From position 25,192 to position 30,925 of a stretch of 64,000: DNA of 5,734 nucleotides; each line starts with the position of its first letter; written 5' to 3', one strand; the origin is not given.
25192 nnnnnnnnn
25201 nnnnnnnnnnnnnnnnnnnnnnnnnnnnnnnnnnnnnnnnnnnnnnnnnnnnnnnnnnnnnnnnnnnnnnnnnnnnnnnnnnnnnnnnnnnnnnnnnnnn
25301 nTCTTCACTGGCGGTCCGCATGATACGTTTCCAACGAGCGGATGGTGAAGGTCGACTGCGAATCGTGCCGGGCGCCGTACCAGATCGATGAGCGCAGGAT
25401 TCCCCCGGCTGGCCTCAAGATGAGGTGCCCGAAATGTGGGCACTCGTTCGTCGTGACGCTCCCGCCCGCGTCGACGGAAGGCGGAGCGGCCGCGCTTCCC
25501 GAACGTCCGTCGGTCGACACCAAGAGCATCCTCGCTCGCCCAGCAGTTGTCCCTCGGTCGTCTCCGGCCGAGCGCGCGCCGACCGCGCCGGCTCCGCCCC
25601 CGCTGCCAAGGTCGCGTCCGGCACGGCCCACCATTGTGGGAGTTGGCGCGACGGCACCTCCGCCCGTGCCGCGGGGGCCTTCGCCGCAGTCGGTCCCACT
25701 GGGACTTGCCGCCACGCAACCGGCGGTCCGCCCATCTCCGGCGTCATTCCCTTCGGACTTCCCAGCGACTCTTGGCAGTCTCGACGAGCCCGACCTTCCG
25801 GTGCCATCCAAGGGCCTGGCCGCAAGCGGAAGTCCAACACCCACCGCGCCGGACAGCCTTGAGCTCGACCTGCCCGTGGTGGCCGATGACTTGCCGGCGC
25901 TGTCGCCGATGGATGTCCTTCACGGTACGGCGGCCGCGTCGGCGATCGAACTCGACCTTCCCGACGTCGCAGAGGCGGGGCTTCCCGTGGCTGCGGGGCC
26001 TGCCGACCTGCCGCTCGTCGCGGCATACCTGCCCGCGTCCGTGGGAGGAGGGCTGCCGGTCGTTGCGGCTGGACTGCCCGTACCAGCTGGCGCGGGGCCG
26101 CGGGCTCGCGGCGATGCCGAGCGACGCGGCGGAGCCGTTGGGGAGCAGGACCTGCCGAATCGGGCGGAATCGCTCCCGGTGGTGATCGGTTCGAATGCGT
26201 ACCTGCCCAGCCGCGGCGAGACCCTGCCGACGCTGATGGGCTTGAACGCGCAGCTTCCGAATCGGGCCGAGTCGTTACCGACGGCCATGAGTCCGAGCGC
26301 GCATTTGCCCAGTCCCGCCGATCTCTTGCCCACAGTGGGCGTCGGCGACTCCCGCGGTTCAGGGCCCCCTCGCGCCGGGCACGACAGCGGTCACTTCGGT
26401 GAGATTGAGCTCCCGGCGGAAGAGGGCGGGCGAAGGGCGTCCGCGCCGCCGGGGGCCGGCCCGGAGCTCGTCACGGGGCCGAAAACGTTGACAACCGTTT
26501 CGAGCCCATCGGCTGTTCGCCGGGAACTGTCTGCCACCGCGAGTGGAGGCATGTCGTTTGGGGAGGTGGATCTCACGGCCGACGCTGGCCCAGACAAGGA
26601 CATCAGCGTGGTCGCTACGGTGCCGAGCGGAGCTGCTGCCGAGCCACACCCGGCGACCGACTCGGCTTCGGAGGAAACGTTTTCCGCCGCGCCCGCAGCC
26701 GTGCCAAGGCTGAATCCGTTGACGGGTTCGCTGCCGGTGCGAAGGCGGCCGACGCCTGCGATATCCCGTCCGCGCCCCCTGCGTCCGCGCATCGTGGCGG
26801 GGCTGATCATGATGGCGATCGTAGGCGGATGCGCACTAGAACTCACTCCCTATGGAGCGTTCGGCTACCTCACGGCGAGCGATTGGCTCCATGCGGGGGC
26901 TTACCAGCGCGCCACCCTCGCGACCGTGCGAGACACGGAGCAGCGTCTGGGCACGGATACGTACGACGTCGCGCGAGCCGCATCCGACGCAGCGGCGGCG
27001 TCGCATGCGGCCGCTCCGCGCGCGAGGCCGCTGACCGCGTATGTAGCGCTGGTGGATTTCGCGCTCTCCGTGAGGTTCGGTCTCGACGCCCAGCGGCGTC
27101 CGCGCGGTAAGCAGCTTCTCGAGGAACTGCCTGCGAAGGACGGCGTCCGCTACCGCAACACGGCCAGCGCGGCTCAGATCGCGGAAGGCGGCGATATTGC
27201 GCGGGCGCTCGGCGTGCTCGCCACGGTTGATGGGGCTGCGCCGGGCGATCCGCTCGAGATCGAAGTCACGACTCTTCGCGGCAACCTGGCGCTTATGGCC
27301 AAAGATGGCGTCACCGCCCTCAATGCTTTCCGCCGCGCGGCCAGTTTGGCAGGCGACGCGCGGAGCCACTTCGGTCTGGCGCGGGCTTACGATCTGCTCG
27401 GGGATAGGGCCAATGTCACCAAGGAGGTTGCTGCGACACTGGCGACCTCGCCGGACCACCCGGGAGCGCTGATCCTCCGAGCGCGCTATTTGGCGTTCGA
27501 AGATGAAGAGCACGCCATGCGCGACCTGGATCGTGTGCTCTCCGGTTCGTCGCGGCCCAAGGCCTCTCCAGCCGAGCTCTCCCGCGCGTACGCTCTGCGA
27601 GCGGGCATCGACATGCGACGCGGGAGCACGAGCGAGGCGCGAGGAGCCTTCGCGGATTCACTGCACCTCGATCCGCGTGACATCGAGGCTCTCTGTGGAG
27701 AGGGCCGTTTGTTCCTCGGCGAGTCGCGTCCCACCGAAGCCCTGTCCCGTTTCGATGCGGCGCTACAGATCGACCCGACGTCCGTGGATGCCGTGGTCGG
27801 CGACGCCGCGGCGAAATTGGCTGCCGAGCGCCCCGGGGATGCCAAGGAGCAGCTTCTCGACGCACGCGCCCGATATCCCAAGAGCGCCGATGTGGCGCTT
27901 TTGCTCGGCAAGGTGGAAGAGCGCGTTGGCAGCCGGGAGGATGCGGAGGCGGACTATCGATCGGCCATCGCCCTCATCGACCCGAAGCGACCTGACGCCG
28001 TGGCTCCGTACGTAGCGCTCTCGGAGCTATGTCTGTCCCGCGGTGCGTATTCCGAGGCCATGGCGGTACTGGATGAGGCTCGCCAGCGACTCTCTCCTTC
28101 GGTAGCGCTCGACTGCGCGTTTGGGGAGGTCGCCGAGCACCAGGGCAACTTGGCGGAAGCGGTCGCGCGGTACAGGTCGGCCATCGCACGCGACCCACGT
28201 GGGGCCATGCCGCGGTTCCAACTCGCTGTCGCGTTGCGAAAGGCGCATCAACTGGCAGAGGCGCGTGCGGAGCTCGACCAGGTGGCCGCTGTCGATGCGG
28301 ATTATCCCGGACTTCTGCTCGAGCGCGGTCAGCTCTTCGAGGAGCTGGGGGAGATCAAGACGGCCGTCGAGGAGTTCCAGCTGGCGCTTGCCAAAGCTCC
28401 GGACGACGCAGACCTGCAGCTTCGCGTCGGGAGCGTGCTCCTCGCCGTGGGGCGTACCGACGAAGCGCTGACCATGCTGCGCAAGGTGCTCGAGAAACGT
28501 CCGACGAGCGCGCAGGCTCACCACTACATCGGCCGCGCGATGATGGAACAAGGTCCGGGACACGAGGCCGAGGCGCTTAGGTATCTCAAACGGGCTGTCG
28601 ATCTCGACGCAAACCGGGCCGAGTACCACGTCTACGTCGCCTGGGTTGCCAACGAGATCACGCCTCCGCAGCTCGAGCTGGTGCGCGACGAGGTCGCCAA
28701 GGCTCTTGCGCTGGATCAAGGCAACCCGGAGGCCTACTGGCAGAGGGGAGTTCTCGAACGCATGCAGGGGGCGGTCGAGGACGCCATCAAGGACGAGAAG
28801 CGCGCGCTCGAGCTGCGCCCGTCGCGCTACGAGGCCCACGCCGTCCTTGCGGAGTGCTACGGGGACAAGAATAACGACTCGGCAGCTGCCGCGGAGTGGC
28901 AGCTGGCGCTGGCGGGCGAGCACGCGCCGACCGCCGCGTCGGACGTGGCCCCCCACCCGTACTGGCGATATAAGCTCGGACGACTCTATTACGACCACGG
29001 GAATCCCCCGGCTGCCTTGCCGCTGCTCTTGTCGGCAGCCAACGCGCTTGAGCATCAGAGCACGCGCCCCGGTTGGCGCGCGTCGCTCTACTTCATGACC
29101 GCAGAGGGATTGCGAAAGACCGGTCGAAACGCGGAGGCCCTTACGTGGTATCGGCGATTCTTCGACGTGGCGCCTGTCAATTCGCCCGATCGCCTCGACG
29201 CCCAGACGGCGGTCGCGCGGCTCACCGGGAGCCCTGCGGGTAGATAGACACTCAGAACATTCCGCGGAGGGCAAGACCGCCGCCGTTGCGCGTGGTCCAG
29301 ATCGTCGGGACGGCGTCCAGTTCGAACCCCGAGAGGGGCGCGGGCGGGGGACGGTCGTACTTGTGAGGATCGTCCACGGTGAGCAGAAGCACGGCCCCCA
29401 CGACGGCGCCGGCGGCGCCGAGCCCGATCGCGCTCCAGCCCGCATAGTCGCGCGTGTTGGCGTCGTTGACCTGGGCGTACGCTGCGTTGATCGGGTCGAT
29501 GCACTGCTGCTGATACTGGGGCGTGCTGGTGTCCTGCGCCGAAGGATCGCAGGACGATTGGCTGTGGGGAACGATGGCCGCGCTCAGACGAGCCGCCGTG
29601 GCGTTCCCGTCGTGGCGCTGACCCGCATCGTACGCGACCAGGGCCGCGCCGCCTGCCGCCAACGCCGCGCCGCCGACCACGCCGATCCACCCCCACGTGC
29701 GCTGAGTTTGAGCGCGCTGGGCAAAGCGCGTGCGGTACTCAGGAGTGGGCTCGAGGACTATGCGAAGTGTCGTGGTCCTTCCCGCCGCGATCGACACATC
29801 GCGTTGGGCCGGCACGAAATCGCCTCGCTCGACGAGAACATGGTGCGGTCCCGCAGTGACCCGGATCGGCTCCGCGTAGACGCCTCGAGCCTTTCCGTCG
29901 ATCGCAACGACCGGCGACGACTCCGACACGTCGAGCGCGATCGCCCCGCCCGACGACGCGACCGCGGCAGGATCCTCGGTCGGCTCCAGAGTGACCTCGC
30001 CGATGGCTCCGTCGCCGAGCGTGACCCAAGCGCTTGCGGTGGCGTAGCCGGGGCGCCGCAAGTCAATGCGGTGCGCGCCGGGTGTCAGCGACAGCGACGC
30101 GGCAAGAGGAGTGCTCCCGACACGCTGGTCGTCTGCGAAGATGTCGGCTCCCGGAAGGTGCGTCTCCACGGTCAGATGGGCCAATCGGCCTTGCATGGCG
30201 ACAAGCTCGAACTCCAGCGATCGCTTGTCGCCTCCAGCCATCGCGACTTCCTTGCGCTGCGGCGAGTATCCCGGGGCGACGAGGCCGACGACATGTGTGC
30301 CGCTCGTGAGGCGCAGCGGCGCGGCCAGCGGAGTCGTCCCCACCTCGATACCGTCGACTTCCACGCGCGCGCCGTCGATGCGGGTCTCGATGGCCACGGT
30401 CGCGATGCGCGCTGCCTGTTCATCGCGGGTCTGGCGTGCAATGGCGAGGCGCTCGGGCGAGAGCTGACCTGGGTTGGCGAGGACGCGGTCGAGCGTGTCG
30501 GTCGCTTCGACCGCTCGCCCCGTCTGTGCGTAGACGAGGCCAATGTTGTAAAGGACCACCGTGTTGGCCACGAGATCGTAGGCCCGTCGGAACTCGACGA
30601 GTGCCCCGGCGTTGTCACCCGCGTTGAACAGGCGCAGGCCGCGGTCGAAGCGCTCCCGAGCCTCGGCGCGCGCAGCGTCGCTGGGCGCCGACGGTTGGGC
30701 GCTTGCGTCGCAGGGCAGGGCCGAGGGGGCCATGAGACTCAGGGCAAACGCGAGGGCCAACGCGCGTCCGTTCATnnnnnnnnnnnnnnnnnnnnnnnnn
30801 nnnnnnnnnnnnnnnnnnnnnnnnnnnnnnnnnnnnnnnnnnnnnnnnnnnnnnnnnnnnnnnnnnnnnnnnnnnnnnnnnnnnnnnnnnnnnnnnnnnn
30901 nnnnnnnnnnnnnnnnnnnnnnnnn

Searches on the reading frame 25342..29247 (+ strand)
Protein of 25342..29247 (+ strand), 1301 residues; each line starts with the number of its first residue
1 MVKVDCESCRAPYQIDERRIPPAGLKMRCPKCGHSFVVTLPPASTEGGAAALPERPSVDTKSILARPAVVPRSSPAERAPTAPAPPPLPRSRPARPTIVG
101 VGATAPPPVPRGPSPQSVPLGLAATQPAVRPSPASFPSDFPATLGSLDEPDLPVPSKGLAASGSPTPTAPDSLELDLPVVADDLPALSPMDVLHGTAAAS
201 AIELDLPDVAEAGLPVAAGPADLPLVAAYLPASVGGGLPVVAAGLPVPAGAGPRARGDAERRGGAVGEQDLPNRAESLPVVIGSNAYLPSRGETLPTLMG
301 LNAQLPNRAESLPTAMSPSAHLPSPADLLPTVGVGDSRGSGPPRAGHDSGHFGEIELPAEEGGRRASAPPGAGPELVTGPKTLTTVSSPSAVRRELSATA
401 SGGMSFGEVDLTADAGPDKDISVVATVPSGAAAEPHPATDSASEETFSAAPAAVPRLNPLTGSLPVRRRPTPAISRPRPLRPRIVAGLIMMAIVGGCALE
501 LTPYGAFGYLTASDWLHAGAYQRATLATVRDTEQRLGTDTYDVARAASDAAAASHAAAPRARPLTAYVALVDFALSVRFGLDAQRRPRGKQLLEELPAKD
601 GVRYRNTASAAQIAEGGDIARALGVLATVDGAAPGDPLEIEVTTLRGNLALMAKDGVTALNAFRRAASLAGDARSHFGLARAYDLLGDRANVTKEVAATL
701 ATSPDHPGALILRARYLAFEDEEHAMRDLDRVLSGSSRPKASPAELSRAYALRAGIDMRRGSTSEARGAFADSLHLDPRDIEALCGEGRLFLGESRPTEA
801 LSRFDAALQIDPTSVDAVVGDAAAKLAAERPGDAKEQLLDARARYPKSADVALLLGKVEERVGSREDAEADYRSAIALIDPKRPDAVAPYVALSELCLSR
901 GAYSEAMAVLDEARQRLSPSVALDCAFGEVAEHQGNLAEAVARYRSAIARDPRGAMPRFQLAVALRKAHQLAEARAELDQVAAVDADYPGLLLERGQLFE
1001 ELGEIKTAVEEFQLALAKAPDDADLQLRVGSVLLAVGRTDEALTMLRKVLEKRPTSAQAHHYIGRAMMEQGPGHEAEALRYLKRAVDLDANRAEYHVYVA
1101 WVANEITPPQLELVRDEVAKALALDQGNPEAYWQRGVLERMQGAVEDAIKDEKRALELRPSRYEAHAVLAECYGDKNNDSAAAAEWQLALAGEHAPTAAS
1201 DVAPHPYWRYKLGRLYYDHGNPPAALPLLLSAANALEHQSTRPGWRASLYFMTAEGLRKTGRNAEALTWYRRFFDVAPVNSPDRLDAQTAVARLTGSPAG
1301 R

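Call 46: search_protein_families(library=pfam, proteins=[window:25342-29247:+], max_evalue=0.001)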
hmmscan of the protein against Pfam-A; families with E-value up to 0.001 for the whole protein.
window:25342-29247:+ (1301 aa): 21 families
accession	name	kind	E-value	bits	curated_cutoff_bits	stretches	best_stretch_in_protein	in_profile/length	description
PF14559.12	TPR_19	-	9.5e-29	100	25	4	792-857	2-67/68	Tetratricopeptide repeat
PF07719.23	TPR_2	-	3.3e-25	86.5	27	0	991-1022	3-34/34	Tetratricopeptide repeat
PF13414.12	TPR_11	-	2.6e-23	81.8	26.8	1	1030-1071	1-42/42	TPR repeat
PF13428.12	TPR_14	-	1.7e-22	78.1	23.5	0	1024-1065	2-43/44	Tetratricopeptide repeat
PF13432.12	TPR_16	-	3.7e-21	75.6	32.7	1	960-1023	2-65/65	Tetratricopeptide repeat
PF13431.12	TPR_17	-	6.7e-19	67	24.4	0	944-976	2-34/34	Tetratricopeptide repeat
PF13424.12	TPR_12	-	5.3e-17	62.2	30.1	1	1023-1089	3-75/77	Tetratricopeptide repeat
PF00515.34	TPR_1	-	7.2e-14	51.4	27.8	0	1131-1161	3-33/34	Tetratricopeptide repeat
PF13717.11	Zn_ribbon_4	-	1.3e-12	47.8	30.3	1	3-36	2-35/36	zinc-ribbon domain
PF24575.1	TPR_Slam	-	2.4e-12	47.7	35.2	1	923-977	49-103/104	Surface lipoprotein assembly modifier, N-terminal TPR repeats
PF13181.12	TPR_8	-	1.4e-10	40.9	25.7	0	992-1017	4-29/34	Tetratricopeptide repeat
PF23914.1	TPR_CcmH_CycH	-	1.5e-09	38.3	42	1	996-1076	57-140/158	Cytochrome c-type biogenesis protein H TPR domain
PF13371.12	TPR_9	-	6.7e-08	32.9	35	1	967-1025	7-65/73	Tetratricopeptide repeat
PF13429.12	TPR_15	-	2.3e-07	30.9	26.2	1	951-1095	109-248/280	Tetratricopeptide repeat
PF13176.12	TPR_7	-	1.1e-05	25.5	27.9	0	1030-1054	6-30/36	Tetratricopeptide repeat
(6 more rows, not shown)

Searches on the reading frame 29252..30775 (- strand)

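Call 46: search_protein_families(library=pfam, proteins=[window:29252-30775:-], max_evalue=0.001)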
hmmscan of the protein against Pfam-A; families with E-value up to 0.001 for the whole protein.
window:29252-30775:- (507 aa): 3 families
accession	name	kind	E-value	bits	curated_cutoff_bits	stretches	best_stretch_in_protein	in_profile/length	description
PF08308.17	PEGA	-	5.7e-27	93.9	20.8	2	126-191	3-67/71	PEGA domain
PF13620.12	CarboxypepD_reg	-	7.7e-08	33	32.3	0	306-342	45-82/82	Carboxypeptidase regulatory-like domain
PF07719.23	TPR_2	-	0.00054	20.3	27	0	74-100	3-29/34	Tetratricopeptide repeat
